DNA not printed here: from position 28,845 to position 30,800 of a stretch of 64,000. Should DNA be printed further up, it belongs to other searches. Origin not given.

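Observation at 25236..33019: Split thiol:fumarate-reductase-like gene set joined to a full HdrA, next to fumarate hydratase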

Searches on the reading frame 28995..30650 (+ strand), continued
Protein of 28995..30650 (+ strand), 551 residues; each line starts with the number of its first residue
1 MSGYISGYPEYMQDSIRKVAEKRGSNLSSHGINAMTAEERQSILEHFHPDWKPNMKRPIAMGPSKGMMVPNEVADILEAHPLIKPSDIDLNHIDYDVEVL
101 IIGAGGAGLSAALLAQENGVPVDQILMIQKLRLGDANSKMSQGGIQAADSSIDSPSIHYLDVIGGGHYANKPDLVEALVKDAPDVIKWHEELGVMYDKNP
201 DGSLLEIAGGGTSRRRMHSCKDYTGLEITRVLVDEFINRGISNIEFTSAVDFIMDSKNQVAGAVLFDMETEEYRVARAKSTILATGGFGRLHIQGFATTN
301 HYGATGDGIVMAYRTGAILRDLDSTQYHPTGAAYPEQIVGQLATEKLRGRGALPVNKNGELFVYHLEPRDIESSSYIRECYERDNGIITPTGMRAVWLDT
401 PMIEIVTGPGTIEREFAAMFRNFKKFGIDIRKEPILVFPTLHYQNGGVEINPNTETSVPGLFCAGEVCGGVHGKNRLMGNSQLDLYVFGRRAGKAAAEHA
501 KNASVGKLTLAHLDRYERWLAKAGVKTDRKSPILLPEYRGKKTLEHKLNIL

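Call 28: find_encoding_contigs(protein=P0271, flank=7000, max_places=2)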
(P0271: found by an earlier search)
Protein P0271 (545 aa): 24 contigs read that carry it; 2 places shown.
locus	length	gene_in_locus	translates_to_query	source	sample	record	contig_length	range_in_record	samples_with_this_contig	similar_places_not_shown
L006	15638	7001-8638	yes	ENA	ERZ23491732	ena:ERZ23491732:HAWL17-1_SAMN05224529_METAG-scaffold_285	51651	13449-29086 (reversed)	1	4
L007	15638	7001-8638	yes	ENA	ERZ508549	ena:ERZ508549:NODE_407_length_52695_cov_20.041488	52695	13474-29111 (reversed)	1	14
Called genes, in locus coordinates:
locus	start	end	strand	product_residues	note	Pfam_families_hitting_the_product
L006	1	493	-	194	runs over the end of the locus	PF04542:Sigma70_r2, PF08281:Sigma70_r4_2, PF04545:Sigma70_r4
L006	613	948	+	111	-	PF11743:DUF3301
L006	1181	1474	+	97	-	PF00581:Rhodanese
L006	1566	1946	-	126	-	PF02261:Asp_decarbox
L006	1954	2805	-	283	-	PF02569:Pantoate_ligase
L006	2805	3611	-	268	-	PF02548:Pantoate_transf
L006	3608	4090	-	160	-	PF01288:HPPK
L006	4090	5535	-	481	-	PF01743:PolyA_pol, PF12627:PolyA_pol_RNAbd, PF12626:PolyA_pol_arg_C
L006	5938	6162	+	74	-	-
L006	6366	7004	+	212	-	PF13510:Fer2_4 (weak), PF12838:Fer4_7 (faint), PF13183:Fer4_8 (faint), PF13534:Fer4_17 (faint), PF13746:Fer4_18 (faint), PF13187:Fer4_9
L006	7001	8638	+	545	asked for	PF00890:FAD_binding_2, PF01134:GIDA (faint), PF01266:DAO, PF03486:HI0933_like (weak), PF07992:Pyr_redox_2 (faint), PF12831:FAD_oxidored (faint)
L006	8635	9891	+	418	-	PF01512:Complex1_51K, PF10531:SLBB (weak), PF22461:SLBB_2 (weak), PF10589:NADH_4Fe-4S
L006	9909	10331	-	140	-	-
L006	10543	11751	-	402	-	PF05977:MFS_3, PF07690:MFS_1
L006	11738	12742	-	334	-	PF00501:AMP-binding, PF13193:AMP-binding_C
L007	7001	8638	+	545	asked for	PF00890:FAD_binding_2, PF01134:GIDA (faint), PF01266:DAO, PF03486:HI0933_like (weak), PF07992:Pyr_redox_2 (faint), PF12831:FAD_oxidored (faint)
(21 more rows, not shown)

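Call 29: find_encoding_contigs(protein=P0285, flank=7000, max_places=1)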
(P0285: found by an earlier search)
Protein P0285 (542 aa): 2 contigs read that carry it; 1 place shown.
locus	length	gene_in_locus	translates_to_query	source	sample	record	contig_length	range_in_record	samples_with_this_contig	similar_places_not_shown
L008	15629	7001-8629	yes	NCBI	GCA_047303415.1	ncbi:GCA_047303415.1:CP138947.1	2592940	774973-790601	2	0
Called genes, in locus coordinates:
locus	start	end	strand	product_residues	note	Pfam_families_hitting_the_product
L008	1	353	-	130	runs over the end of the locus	-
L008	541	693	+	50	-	-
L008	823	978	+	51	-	-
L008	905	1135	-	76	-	-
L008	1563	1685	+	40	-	PF00565:SNase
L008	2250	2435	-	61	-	-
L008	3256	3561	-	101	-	-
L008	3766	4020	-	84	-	-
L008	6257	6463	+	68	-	-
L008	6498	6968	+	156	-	PF00583:Acetyltransf_1, PF13673:Acetyltransf_10, PF13508:Acetyltransf_7, PF08445:FR47 (weak)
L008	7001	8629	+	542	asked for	PF03486:HI0933_like, PF07992:Pyr_redox_2 (faint), PF00890:FAD_binding_2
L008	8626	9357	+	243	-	PF00111:Fer2 (weak), PF13510:Fer2_4 (weak), PF13183:Fer4_8 (faint), PF13187:Fer4_9 (weak), PF12838:Fer4_7 (weak)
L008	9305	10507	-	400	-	-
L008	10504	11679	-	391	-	-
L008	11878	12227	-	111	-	PF06863:DUF1254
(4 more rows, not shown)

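Call 46: search_protein_families(library=ncbifam, proteins=[P0184, P0196, P0203, P0199, P0155, P0168, P0233, P0146, P0162, P0123], max_evalue=1e-60)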
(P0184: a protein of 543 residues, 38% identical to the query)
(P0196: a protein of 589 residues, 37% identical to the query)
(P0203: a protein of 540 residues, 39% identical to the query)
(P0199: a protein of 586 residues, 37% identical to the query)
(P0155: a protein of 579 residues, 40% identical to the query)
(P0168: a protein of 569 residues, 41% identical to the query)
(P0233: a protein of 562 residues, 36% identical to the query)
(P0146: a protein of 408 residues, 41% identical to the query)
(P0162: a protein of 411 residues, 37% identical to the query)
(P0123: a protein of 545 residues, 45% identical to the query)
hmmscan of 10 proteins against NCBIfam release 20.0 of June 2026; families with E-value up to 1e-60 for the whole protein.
P0184 (543 aa): 20 families
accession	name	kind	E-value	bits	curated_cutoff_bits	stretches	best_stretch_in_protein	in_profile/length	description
NF004900.0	PRK06263.1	equivalog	3.2e-230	765.4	718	1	6-535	5-538/546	fumarate reductase (CoM/CoB) subunit TfrA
NF005866.0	PRK07803.1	equivalog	1.2e-140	469.6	819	2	7-272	7-289/631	fumarate reductase/succinate dehydrogenase flavoprotein subunit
TIGR01812.1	sdhA_frdA_Gneg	subfamily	4.9e-138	461.1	567.3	1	11-515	2-528/568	succinate dehydrogenase or fumarate reductase, flavoprotein subunit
NF004724.0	PRK06069.1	subfamily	3.9e-122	408.3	826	1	10-514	7-536/577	succinate dehydrogenase/fumarate reductase flavoprotein subunit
TIGR00551.1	nadB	equivalog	1.3e-116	390.2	452.75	1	9-514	3-487/489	L-aspartate oxidase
TIGR01816.1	sdhA_forward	equivalog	5.2e-115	384.8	727.35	1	10-515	4-537/584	succinate dehydrogenase flavoprotein subunit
NF005867.0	PRK07804.1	equivalog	1.6e-108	363.3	639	1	7-517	17-518/548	L-aspartate oxidase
NF005636.0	PRK07395.1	subfamily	4.4e-107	358.6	723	1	7-470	11-469/560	L-aspartate oxidase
TIGR01176.1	fum_red_Fp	equivalog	2.1e-106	356.8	932.7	1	8-529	3-550/580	fumarate reductase (quinol) flavoprotein subunit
NF006686.0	PRK09231.1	equivalog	3.8e-106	356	854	1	8-530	5-553/598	fumarate reductase (quinol) flavoprotein subunit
NF042982.1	MFR_Fp_SdhA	equivalog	7.2e-103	345.1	1100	1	4-514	43-572/612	8-methylmenaquinol:fumarate reductase flavoprotein subunit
NF005978.0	PRK08071.1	equivalog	1e-101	340.9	621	1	8-516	3-491/514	L-aspartate oxidase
NF004613.0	PRK05945.1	equivalog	2.2e-101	340.2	824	1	9-516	4-536/575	succinate dehydrogenase/fumarate reductase flavoprotein subunit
NF005701.0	PRK07512.1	equivalog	3e-101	339.3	528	1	8-518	9-486/516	L-aspartate oxidase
NF005037.0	PRK06452.1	equivalog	3.9e-99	332.7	862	1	11-515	8-526/566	succinate dehydrogenase flavoprotein subunit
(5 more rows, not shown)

P0196 (589 aa): 20 families
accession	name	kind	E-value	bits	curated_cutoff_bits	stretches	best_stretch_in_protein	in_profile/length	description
NF004900.0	PRK06263.1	equivalog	1.6e-166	555.1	718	1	2-553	4-542/546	fumarate reductase (CoM/CoB) subunit TfrA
TIGR01812.1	sdhA_frdA_Gneg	subfamily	9.4e-144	480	567.3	1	8-572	2-564/568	succinate dehydrogenase or fumarate reductase, flavoprotein subunit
NF005866.0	PRK07803.1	equivalog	1.8e-131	439.4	819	2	279-560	317-596/631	fumarate reductase/succinate dehydrogenase flavoprotein subunit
NF004724.0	PRK06069.1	subfamily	2.8e-130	435.2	826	1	1-572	1-573/577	succinate dehydrogenase/fumarate reductase flavoprotein subunit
TIGR01816.1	sdhA_forward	equivalog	5.8e-117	391.3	727.35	1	7-560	4-566/584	succinate dehydrogenase flavoprotein subunit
NF005636.0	PRK07395.1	subfamily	4.8e-112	375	723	1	5-551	12-553/560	L-aspartate oxidase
TIGR00551.1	nadB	equivalog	5.1e-112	375.1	452.75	1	6-532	3-489/489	L-aspartate oxidase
NF004613.0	PRK05945.1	equivalog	7.9e-109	364.8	824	1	5-572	3-571/575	succinate dehydrogenase/fumarate reductase flavoprotein subunit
NF006686.0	PRK09231.1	equivalog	1.6e-108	363.8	854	1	1-571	1-576/598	fumarate reductase (quinol) flavoprotein subunit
NF005867.0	PRK07804.1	equivalog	1.2e-105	353.8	639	1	5-556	18-540/548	L-aspartate oxidase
TIGR01176.1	fum_red_Fp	equivalog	1.4e-105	354.1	932.7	1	3-572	1-575/580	fumarate reductase (quinol) flavoprotein subunit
NF005701.0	PRK07512.1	equivalog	1.2e-104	350.5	528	1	3-542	7-494/516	L-aspartate oxidase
NF042982.1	MFR_Fp_SdhA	equivalog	2.2e-98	330.3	1100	1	7-548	49-591/612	8-methylmenaquinol:fumarate reductase flavoprotein subunit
NF005037.0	PRK06452.1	equivalog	2.4e-96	323.5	862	1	1-572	1-562/566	succinate dehydrogenase flavoprotein subunit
NF005978.0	PRK08071.1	equivalog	5.7e-94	315.4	621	1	5-538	3-497/514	L-aspartate oxidase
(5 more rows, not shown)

P0203 (540 aa): 17 families
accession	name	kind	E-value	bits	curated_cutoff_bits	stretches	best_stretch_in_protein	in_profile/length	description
NF004900.0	PRK06263.1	equivalog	3.2e-137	458.4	718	1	2-400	4-396/546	fumarate reductase (CoM/CoB) subunit TfrA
TIGR01812.1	sdhA_frdA_Gneg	subfamily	6.7e-105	351.7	567.3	1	7-400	1-396/568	succinate dehydrogenase or fumarate reductase, flavoprotein subunit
NF004724.0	PRK06069.1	subfamily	3e-98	329.5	826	1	1-398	1-404/577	succinate dehydrogenase/fumarate reductase flavoprotein subunit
NF005866.0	PRK07803.1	equivalog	2.1e-95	320.2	819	1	5-281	8-292/631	fumarate reductase/succinate dehydrogenase flavoprotein subunit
TIGR00551.1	nadB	equivalog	1.7e-94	317.3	452.75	1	6-403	3-384/489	L-aspartate oxidase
NF005701.0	PRK07512.1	equivalog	7.3e-92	308.4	528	1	3-400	7-389/516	L-aspartate oxidase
NF005636.0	PRK07395.1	subfamily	1.2e-86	291.1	723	1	5-399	12-397/560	L-aspartate oxidase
NF005867.0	PRK07804.1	equivalog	2e-85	287.1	639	1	5-401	18-410/548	L-aspartate oxidase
NF006567.0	PRK09077.1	equivalog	9.8e-85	284.8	629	1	3-399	6-400/537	L-aspartate oxidase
TIGR01816.1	sdhA_forward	equivalog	6.8e-84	282.1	727.35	1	7-401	4-408/584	succinate dehydrogenase flavoprotein subunit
NF006686.0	PRK09231.1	equivalog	5.9e-83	279.4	854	1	1-402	1-409/598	fumarate reductase (quinol) flavoprotein subunit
TIGR01176.1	fum_red_Fp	equivalog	1.7e-82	277.9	932.7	1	4-403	2-408/580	fumarate reductase (quinol) flavoprotein subunit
NF042982.1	MFR_Fp_SdhA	equivalog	1.8e-81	274.4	1100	1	5-397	47-438/612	8-methylmenaquinol:fumarate reductase flavoprotein subunit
NF004613.0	PRK05945.1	equivalog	7.9e-81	272.4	824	1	5-401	3-406/575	succinate dehydrogenase/fumarate reductase flavoprotein subunit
NF005978.0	PRK08071.1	equivalog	7e-76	255.7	621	1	6-400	4-380/514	L-aspartate oxidase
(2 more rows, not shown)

P0199 (586 aa): 20 families
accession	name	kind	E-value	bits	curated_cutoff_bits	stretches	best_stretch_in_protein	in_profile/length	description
NF004900.0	PRK06263.1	equivalog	2.2e-177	591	718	1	5-548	3-538/546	fumarate reductase (CoM/CoB) subunit TfrA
NF005866.0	PRK07803.1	equivalog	3.6e-144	481.3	819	2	6-279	5-290/631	fumarate reductase/succinate dehydrogenase flavoprotein subunit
TIGR01812.1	sdhA_frdA_Gneg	subfamily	2.3e-140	468.8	567.3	1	11-564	1-561/568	succinate dehydrogenase or fumarate reductase, flavoprotein subunit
TIGR01816.1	sdhA_forward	equivalog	1.9e-122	409.4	727.35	1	10-570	3-578/584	succinate dehydrogenase flavoprotein subunit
NF004724.0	PRK06069.1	subfamily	2.3e-120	402.5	826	1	6-563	2-569/577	succinate dehydrogenase/fumarate reductase flavoprotein subunit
NF004613.0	PRK05945.1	equivalog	1.9e-110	370.1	824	1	9-567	3-571/575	succinate dehydrogenase/fumarate reductase flavoprotein subunit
TIGR00551.1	nadB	equivalog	6.6e-106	354.9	452.75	1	10-532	3-489/489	L-aspartate oxidase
NF005037.0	PRK06452.1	equivalog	2.3e-100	336.8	862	1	7-563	3-558/566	succinate dehydrogenase flavoprotein subunit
NF005867.0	PRK07804.1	equivalog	5.9e-97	325.2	639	1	9-558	18-543/548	L-aspartate oxidase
NF006686.0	PRK09231.1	equivalog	4.9e-96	322.6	854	1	7-533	3-542/598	fumarate reductase (quinol) flavoprotein subunit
NF005636.0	PRK07395.1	subfamily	2.8e-95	319.7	723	1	9-540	12-543/560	L-aspartate oxidase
NF042982.1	MFR_Fp_SdhA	equivalog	3.7e-95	319.6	1100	1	4-540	42-582/612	8-methylmenaquinol:fumarate reductase flavoprotein subunit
NF006383.0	PRK08626.1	equivalog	1.7e-94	317.4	663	1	119-550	137-573/657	fumarate reductase flavoprotein subunit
TIGR01176.1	fum_red_Fp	equivalog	1.7e-91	307.7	932.7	1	8-535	2-540/580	fumarate reductase (quinol) flavoprotein subunit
NF005701.0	PRK07512.1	equivalog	2.4e-90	303.3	528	1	5-537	5-489/516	L-aspartate oxidase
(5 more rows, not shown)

P0155 (579 aa): 21 families
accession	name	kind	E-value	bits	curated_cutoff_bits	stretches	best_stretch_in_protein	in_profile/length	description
NF005866.0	PRK07803.1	equivalog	1.7e-222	740.1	819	2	8-283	3-291/631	fumarate reductase/succinate dehydrogenase flavoprotein subunit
NF004900.0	PRK06263.1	equivalog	3.8e-194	646.3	718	1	11-552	5-540/546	fumarate reductase (CoM/CoB) subunit TfrA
TIGR01812.1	sdhA_frdA_Gneg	subfamily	3e-172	574.1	567.3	1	15-551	1-547/568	succinate dehydrogenase or fumarate reductase, flavoprotein subunit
TIGR01816.1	sdhA_forward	equivalog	6.2e-155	516.6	727.35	1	13-556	2-561/584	succinate dehydrogenase flavoprotein subunit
NF004724.0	PRK06069.1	subfamily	1.7e-153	511.9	826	1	11-556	3-561/577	succinate dehydrogenase/fumarate reductase flavoprotein subunit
NF004613.0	PRK05945.1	equivalog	7.6e-148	493.6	824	1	13-539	3-541/575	succinate dehydrogenase/fumarate reductase flavoprotein subunit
NF005037.0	PRK06452.1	equivalog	2.2e-134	449.1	862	1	11-551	3-545/566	succinate dehydrogenase flavoprotein subunit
NF006686.0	PRK09231.1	equivalog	8.6e-125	417.5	854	1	11-539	3-546/598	fumarate reductase (quinol) flavoprotein subunit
TIGR01176.1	fum_red_Fp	equivalog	2.6e-121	406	932.7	1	12-548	2-555/580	fumarate reductase (quinol) flavoprotein subunit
NF042982.1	MFR_Fp_SdhA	equivalog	2.7e-121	406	1100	1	13-539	47-579/612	8-methylmenaquinol:fumarate reductase flavoprotein subunit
NF006383.0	PRK08626.1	equivalog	1.5e-118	396.8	663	1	118-553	133-575/657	fumarate reductase flavoprotein subunit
NF005867.0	PRK07804.1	equivalog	4.1e-118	395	639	1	12-554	17-537/548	L-aspartate oxidase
TIGR00551.1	nadB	equivalog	5.3e-118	394.8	452.75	1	13-534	2-489/489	L-aspartate oxidase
NF005701.0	PRK07512.1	equivalog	5.4e-115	384.7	528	1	9-558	5-508/516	L-aspartate oxidase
NF005636.0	PRK07395.1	subfamily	1.6e-110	370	723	1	12-543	11-544/560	L-aspartate oxidase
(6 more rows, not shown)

P0168 (569 aa): 22 families
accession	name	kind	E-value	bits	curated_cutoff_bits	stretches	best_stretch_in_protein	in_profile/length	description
NF005866.0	PRK07803.1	equivalog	5.9e-198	659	819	2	2-275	5-291/631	fumarate reductase/succinate dehydrogenase flavoprotein subunit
NF004900.0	PRK06263.1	equivalog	2.5e-183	610.6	718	1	2-546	4-542/546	fumarate reductase (CoM/CoB) subunit TfrA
TIGR01812.1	sdhA_frdA_Gneg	subfamily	5.1e-164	546.9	567.3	1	7-531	1-535/568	succinate dehydrogenase or fumarate reductase, flavoprotein subunit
TIGR01816.1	sdhA_forward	equivalog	3.9e-147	490.9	727.35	1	5-535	2-548/584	succinate dehydrogenase flavoprotein subunit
NF004724.0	PRK06069.1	subfamily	3.8e-143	477.7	826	1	1-549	1-562/577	succinate dehydrogenase/fumarate reductase flavoprotein subunit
NF004613.0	PRK05945.1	equivalog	1.5e-130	436.5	824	1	6-530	4-540/575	succinate dehydrogenase/fumarate reductase flavoprotein subunit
NF005037.0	PRK06452.1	equivalog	9.9e-129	430.4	862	1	1-532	1-534/566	succinate dehydrogenase flavoprotein subunit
NF006686.0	PRK09231.1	equivalog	2.3e-123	412.8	854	1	1-527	1-542/598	fumarate reductase (quinol) flavoprotein subunit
NF005867.0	PRK07804.1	equivalog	2.7e-121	405.5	639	1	5-550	18-541/548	L-aspartate oxidase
TIGR00551.1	nadB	equivalog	4.1e-121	405.1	452.75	1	5-526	2-489/489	L-aspartate oxidase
TIGR01176.1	fum_red_Fp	equivalog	1.3e-116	390.6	932.7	1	4-525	2-536/580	fumarate reductase (quinol) flavoprotein subunit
NF042982.1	MFR_Fp_SdhA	equivalog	3.7e-116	389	1100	1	5-527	47-575/612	8-methylmenaquinol:fumarate reductase flavoprotein subunit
NF005636.0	PRK07395.1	subfamily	4.9e-116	388.2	723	1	5-540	12-549/560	L-aspartate oxidase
NF005701.0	PRK07512.1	equivalog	4.6e-108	361.8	528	1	5-534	9-492/516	L-aspartate oxidase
NF005978.0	PRK08071.1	equivalog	7.2e-106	354.6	621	1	6-536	4-501/514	L-aspartate oxidase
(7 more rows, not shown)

P0233 (562 aa): 17 families
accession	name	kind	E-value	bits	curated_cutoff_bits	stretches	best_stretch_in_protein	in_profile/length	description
NF004900.0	PRK06263.1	equivalog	5.5e-136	454.3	718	1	3-527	5-525/546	fumarate reductase (CoM/CoB) subunit TfrA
NF005866.0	PRK07803.1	equivalog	1e-115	387.3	819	1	3-276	6-294/631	fumarate reductase/succinate dehydrogenase flavoprotein subunit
TIGR01812.1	sdhA_frdA_Gneg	subfamily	9.6e-109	364.4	567.3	1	7-524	1-529/568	succinate dehydrogenase or fumarate reductase, flavoprotein subunit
TIGR00551.1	nadB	equivalog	9.1e-99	331.4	452.75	1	5-523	2-488/489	L-aspartate oxidase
NF004724.0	PRK06069.1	subfamily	2.2e-98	330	826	1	4-523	4-537/577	succinate dehydrogenase/fumarate reductase flavoprotein subunit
NF005867.0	PRK07804.1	equivalog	1.2e-92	311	639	1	3-536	16-529/548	L-aspartate oxidase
NF005636.0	PRK07395.1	subfamily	1.3e-90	304.2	723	1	3-535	10-543/560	L-aspartate oxidase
NF005701.0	PRK07512.1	equivalog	1e-89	301.3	528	1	3-526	7-486/516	L-aspartate oxidase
TIGR01816.1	sdhA_forward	equivalog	1.1e-87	294.6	727.35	1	6-524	3-538/584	succinate dehydrogenase flavoprotein subunit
NF005037.0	PRK06452.1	equivalog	2.6e-86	290.4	862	1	4-524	4-527/566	succinate dehydrogenase flavoprotein subunit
TIGR01176.1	fum_red_Fp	equivalog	4.8e-83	279.7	932.7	1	4-523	2-536/580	fumarate reductase (quinol) flavoprotein subunit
NF006686.0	PRK09231.1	equivalog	9.9e-82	275.3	854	1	1-523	1-538/598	fumarate reductase (quinol) flavoprotein subunit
NF004613.0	PRK05945.1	equivalog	7.3e-78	262.6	824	1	4-525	2-537/575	succinate dehydrogenase/fumarate reductase flavoprotein subunit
NF042982.1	MFR_Fp_SdhA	equivalog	3.3e-76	257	1100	1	6-524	48-574/612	8-methylmenaquinol:fumarate reductase flavoprotein subunit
NF006567.0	PRK09077.1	equivalog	6.9e-76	255.6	629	1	3-526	6-521/537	L-aspartate oxidase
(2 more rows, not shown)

P0146 (408 aa): 7 families
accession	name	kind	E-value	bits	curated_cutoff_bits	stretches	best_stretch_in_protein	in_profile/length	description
TIGR00551.1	nadB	equivalog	2.6e-76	257.3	452.75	1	7-406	2-389/489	L-aspartate oxidase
NF004900.0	PRK06263.1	equivalog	9.6e-75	252.2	718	1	7-406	7-404/546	fumarate reductase (CoM/CoB) subunit TfrA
NF005867.0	PRK07804.1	equivalog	3.7e-71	240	639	1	5-407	16-418/548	L-aspartate oxidase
NF005866.0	PRK07803.1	equivalog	2.5e-66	224.1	819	0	6-270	7-284/631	fumarate reductase/succinate dehydrogenase flavoprotein subunit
TIGR01812.1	sdhA_frdA_Gneg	subfamily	4e-65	220.4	567.3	1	9-406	1-404/568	succinate dehydrogenase or fumarate reductase, flavoprotein subunit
NF005636.0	PRK07395.1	subfamily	5.6e-65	219.6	723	1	6-397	11-397/560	L-aspartate oxidase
NF005701.0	PRK07512.1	equivalog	2.5e-63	214.2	528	1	6-406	8-397/516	L-aspartate oxidase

P0162 (411 aa): 6 families
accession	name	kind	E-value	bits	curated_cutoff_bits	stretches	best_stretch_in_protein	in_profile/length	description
NF004900.0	PRK06263.1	equivalog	1e-77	262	718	1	3-407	5-408/546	fumarate reductase (CoM/CoB) subunit TfrA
TIGR00551.1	nadB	equivalog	1.1e-74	252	452.75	1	5-404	2-390/489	L-aspartate oxidase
NF004820.0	PRK06175.1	equivalog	8.7e-68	229.1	472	1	5-397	4-381/433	L-aspartate oxidase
TIGR01812.1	sdhA_frdA_Gneg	subfamily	1.6e-64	218.4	567.3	1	7-408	1-409/568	succinate dehydrogenase or fumarate reductase, flavoprotein subunit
NF005866.0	PRK07803.1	equivalog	3e-62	210.7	819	0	5-266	8-283/631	fumarate reductase/succinate dehydrogenase flavoprotein subunit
NF005636.0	PRK07395.1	subfamily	9.7e-61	205.6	723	0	5-395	12-398/560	L-aspartate oxidase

P0123 (545 aa): 17 families
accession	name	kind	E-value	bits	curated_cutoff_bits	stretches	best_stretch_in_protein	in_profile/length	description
NF004900.0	PRK06263.1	equivalog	2.9e-104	349.6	718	1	86-498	5-415/546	fumarate reductase (CoM/CoB) subunit TfrA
TIGR00551.1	nadB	equivalog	4.4e-90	302.7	452.75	1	88-498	2-401/489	L-aspartate oxidase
TIGR01812.1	sdhA_frdA_Gneg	subfamily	2.5e-89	300.3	567.3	1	90-499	1-416/568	succinate dehydrogenase or fumarate reductase, flavoprotein subunit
NF005867.0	PRK07804.1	equivalog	2.5e-87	293.4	639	1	86-496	16-426/548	L-aspartate oxidase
NF005866.0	PRK07803.1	equivalog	5.2e-83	279.3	819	0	88-352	8-284/631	fumarate reductase/succinate dehydrogenase flavoprotein subunit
NF005978.0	PRK08071.1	equivalog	4.4e-80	269.6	621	1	88-496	3-397/514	L-aspartate oxidase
NF005636.0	PRK07395.1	subfamily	4.1e-78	263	723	1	86-502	10-420/560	L-aspartate oxidase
NF005701.0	PRK07512.1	equivalog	1.3e-75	254.7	528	1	86-498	7-408/516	L-aspartate oxidase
NF004820.0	PRK06175.1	equivalog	1.7e-73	247.9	472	1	87-501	3-401/433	L-aspartate oxidase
NF004724.0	PRK06069.1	subfamily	2.1e-73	247.4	826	1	86-501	3-428/577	succinate dehydrogenase/fumarate reductase flavoprotein subunit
TIGR01816.1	sdhA_forward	equivalog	1.7e-72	244.4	727.35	1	88-505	2-434/584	succinate dehydrogenase flavoprotein subunit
NF042982.1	MFR_Fp_SdhA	equivalog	8.7e-71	239.1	1100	1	86-493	45-455/612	8-methylmenaquinol:fumarate reductase flavoprotein subunit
NF006567.0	PRK09077.1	equivalog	1.2e-69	235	629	1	86-490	6-413/537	L-aspartate oxidase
NF006686.0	PRK09231.1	equivalog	4.7e-65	220.2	854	1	86-494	3-422/598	fumarate reductase (quinol) flavoprotein subunit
NF004613.0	PRK05945.1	equivalog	5.5e-65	220.1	824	1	88-501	3-427/575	succinate dehydrogenase/fumarate reductase flavoprotein subunit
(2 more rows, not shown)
